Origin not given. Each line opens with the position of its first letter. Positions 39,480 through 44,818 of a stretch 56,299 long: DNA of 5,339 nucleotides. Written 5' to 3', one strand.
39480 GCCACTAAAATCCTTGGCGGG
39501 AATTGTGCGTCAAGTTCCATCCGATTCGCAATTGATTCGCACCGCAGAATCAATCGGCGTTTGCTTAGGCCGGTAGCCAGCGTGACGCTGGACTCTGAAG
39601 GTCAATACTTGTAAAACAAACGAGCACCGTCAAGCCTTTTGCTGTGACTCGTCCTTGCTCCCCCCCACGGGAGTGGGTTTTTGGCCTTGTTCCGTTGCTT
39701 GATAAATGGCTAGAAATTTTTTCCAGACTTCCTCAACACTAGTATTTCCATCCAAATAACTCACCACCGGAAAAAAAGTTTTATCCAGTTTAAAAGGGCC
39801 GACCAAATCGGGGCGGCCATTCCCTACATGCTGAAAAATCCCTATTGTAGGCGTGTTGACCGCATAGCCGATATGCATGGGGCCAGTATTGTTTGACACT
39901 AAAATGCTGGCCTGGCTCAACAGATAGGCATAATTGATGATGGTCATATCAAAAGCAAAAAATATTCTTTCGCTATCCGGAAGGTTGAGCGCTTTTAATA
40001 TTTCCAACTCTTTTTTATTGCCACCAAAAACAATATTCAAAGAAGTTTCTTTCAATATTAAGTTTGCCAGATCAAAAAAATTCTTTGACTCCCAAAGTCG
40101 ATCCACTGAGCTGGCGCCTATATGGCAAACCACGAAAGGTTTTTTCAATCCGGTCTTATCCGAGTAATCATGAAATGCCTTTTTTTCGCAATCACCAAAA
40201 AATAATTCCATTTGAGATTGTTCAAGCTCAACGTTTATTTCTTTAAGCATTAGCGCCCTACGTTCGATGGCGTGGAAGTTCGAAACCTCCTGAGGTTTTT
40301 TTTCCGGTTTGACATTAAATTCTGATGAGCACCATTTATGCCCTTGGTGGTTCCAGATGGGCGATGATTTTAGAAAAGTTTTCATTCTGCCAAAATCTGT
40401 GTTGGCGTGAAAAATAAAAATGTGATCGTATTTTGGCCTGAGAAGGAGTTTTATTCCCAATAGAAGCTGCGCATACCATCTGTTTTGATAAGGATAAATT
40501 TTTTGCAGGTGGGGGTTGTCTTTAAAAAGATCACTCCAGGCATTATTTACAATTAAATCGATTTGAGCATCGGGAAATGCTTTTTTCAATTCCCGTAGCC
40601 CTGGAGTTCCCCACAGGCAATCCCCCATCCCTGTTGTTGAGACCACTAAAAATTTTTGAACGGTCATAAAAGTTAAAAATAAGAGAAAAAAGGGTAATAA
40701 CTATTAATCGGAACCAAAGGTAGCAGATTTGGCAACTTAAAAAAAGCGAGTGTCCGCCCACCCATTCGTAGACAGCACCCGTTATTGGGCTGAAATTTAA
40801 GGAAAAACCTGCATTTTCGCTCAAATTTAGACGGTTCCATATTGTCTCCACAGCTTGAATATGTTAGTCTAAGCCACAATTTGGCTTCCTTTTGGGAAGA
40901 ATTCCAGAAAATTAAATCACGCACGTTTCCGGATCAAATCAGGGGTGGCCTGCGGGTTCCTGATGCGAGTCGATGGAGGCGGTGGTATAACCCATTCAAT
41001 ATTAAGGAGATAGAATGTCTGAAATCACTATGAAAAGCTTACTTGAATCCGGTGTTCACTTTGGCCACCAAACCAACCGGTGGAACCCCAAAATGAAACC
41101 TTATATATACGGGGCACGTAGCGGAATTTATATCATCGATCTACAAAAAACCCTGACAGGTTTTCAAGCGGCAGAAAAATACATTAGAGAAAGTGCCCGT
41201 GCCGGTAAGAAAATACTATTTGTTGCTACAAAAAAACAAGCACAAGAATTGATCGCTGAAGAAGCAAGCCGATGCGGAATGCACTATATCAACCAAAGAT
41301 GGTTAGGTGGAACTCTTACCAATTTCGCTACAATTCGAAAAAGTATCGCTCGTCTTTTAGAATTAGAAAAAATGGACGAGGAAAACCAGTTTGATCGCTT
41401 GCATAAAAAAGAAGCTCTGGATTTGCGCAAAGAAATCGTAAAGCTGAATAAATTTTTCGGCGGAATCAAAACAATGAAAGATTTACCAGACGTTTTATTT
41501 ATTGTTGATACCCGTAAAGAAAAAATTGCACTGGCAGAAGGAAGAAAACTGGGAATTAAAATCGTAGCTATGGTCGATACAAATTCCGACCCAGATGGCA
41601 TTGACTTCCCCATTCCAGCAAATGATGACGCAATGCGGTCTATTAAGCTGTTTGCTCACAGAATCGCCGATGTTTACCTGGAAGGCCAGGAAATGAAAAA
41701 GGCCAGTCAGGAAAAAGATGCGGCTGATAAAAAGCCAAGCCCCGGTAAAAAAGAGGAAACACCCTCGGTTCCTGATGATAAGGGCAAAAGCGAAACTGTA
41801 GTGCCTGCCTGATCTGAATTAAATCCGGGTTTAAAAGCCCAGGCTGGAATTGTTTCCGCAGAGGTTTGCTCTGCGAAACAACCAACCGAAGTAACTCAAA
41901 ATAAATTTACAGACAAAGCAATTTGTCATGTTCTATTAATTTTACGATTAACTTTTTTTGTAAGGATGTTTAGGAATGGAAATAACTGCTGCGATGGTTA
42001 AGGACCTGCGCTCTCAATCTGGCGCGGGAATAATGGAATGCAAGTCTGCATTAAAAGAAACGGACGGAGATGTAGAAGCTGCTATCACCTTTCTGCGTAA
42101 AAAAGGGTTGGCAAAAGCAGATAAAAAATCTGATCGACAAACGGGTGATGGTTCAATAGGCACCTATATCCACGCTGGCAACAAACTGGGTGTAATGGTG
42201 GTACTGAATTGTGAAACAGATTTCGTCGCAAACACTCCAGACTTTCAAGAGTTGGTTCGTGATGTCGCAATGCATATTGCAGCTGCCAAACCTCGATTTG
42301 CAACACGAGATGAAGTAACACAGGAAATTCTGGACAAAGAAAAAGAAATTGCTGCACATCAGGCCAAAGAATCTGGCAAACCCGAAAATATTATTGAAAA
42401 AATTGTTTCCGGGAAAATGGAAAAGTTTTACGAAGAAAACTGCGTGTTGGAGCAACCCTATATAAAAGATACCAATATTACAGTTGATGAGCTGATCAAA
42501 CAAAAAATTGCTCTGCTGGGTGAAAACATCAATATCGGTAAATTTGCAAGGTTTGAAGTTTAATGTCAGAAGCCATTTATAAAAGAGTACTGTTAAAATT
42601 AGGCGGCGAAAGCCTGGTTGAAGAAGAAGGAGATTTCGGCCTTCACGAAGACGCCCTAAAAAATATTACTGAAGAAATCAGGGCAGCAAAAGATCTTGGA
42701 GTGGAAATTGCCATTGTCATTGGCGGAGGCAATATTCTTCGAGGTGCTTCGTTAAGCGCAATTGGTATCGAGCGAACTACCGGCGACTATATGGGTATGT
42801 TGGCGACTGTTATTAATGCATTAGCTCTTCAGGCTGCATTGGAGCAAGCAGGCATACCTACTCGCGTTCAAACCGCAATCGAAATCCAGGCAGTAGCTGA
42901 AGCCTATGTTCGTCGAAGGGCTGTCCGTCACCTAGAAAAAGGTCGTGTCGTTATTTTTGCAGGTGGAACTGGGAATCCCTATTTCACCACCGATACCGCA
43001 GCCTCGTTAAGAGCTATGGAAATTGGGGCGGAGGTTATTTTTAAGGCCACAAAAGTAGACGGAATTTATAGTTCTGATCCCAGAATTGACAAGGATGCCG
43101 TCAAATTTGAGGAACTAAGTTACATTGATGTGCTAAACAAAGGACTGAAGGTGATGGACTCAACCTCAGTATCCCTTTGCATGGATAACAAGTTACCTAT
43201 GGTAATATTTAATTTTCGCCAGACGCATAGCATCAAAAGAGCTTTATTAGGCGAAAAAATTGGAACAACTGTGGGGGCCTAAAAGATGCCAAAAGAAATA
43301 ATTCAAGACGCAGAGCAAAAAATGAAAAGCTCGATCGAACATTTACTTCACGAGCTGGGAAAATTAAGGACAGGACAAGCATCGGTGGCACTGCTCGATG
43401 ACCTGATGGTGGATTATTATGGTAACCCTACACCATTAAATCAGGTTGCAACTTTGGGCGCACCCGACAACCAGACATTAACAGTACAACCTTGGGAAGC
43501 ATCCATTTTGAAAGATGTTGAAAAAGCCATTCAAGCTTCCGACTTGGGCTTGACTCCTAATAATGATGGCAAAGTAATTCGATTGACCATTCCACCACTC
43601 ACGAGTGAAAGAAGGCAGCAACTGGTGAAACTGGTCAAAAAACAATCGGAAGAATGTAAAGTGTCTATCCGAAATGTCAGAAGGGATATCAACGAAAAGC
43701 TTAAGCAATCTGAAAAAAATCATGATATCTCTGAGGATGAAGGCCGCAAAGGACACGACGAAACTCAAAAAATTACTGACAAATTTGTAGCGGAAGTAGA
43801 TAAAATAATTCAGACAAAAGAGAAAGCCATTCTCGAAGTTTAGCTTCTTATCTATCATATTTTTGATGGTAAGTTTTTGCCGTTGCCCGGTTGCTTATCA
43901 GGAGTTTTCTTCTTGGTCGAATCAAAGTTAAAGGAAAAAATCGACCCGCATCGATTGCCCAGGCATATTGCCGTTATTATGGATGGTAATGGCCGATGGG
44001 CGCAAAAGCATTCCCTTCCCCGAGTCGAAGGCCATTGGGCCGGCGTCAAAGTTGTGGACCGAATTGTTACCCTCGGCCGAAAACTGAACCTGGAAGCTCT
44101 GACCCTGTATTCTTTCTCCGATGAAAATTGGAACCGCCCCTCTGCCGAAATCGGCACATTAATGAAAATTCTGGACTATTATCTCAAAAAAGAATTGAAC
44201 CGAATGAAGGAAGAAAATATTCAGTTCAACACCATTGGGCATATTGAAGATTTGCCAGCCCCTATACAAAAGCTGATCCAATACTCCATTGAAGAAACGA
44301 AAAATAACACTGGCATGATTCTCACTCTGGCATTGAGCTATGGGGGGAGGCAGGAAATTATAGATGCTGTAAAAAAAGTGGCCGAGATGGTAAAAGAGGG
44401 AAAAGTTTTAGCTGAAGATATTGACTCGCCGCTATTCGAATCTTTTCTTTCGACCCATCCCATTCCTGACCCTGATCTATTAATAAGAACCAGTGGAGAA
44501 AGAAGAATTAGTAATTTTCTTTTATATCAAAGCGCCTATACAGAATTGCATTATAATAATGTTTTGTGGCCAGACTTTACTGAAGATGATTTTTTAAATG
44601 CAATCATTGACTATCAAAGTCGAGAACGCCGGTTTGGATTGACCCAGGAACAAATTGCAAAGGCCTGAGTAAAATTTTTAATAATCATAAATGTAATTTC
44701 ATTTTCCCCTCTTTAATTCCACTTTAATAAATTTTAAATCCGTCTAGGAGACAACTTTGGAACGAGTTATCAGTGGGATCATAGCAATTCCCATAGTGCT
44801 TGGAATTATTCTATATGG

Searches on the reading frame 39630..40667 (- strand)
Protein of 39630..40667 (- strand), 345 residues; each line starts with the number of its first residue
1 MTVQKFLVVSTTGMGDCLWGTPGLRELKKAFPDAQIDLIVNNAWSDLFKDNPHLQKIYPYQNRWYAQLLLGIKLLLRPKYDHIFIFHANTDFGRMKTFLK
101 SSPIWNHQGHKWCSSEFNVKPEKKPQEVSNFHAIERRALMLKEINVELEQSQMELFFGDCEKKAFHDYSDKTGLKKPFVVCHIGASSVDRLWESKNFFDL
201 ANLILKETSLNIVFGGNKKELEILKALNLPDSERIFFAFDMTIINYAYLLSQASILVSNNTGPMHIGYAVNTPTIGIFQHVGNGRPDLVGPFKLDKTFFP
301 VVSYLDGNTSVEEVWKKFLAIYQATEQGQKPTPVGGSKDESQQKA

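Call 57: search_protein_families(library=pfam, proteins=[window:39630-40667:-], max_evalue=0.000001)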
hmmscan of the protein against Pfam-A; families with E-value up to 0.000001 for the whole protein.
window:39630-40667:- (345 aa): 1 family
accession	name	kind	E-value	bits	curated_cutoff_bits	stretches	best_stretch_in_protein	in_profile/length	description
PF01075.23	Glyco_transf_9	-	2.9e-18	66.5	22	1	110-291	47-219/247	Glycosyltransferase family 9 (heptosyltransferase)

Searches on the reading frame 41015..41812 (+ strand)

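Call 57: search_protein_families(library=pfam, proteins=[window:41015-41812:+], max_evalue=0.000001)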
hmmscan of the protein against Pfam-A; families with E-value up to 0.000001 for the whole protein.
window:41015-41812:+ (265 aa): 1 family
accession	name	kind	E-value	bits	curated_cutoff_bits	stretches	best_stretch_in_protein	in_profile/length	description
PF00318.25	Ribosomal_S2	-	2.4e-95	318.3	26.1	1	9-224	1-216/216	Ribosomal protein S2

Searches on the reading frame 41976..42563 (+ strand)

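Call 57: search_protein_families(library=pfam, proteins=[window:41976-42563:+], max_evalue=0.000001)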
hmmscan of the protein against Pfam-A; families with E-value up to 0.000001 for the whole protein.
window:41976-42563:+ (195 aa): 1 family
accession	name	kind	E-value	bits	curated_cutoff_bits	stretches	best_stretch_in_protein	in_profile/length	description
PF00889.24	EF_TS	-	1.2e-40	139.7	27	1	57-195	78-202/204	Elongation factor TS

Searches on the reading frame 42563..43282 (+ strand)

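Call 57: search_protein_families(library=pfam, proteins=[window:42563-43282:+], max_evalue=0.000001)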
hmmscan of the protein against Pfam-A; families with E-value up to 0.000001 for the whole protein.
window:42563-43282:+ (239 aa): 1 family
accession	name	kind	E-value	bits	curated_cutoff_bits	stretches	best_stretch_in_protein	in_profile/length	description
PF00696.33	AA_kinase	-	7.8e-37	127.7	24.9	1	7-217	1-234/234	Amino acid kinase family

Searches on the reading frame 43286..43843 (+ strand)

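Call 58: search_protein_families(library=pfam, proteins=[window:43286-43843:+], max_evalue=0.0001)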
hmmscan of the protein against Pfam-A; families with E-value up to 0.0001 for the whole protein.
window:43286-43843:+ (185 aa): 1 family
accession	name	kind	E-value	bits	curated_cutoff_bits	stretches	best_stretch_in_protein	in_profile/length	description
PF01765.24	RRF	-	2.5e-67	226.2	29.7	1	22-183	3-164/164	Ribosome recycling factor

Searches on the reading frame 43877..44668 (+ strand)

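Call 58: search_protein_families(library=pfam, proteins=[window:43877-44668:+], max_evalue=0.0001)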
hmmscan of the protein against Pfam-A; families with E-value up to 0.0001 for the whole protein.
window:43877-44668:+ (263 aa): 1 family
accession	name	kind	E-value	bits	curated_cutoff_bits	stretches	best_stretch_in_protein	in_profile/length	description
PF01255.24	Prenyltransf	-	1e-80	270.8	27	1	34-254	1-219/219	Putative undecaprenyl diphosphate synthase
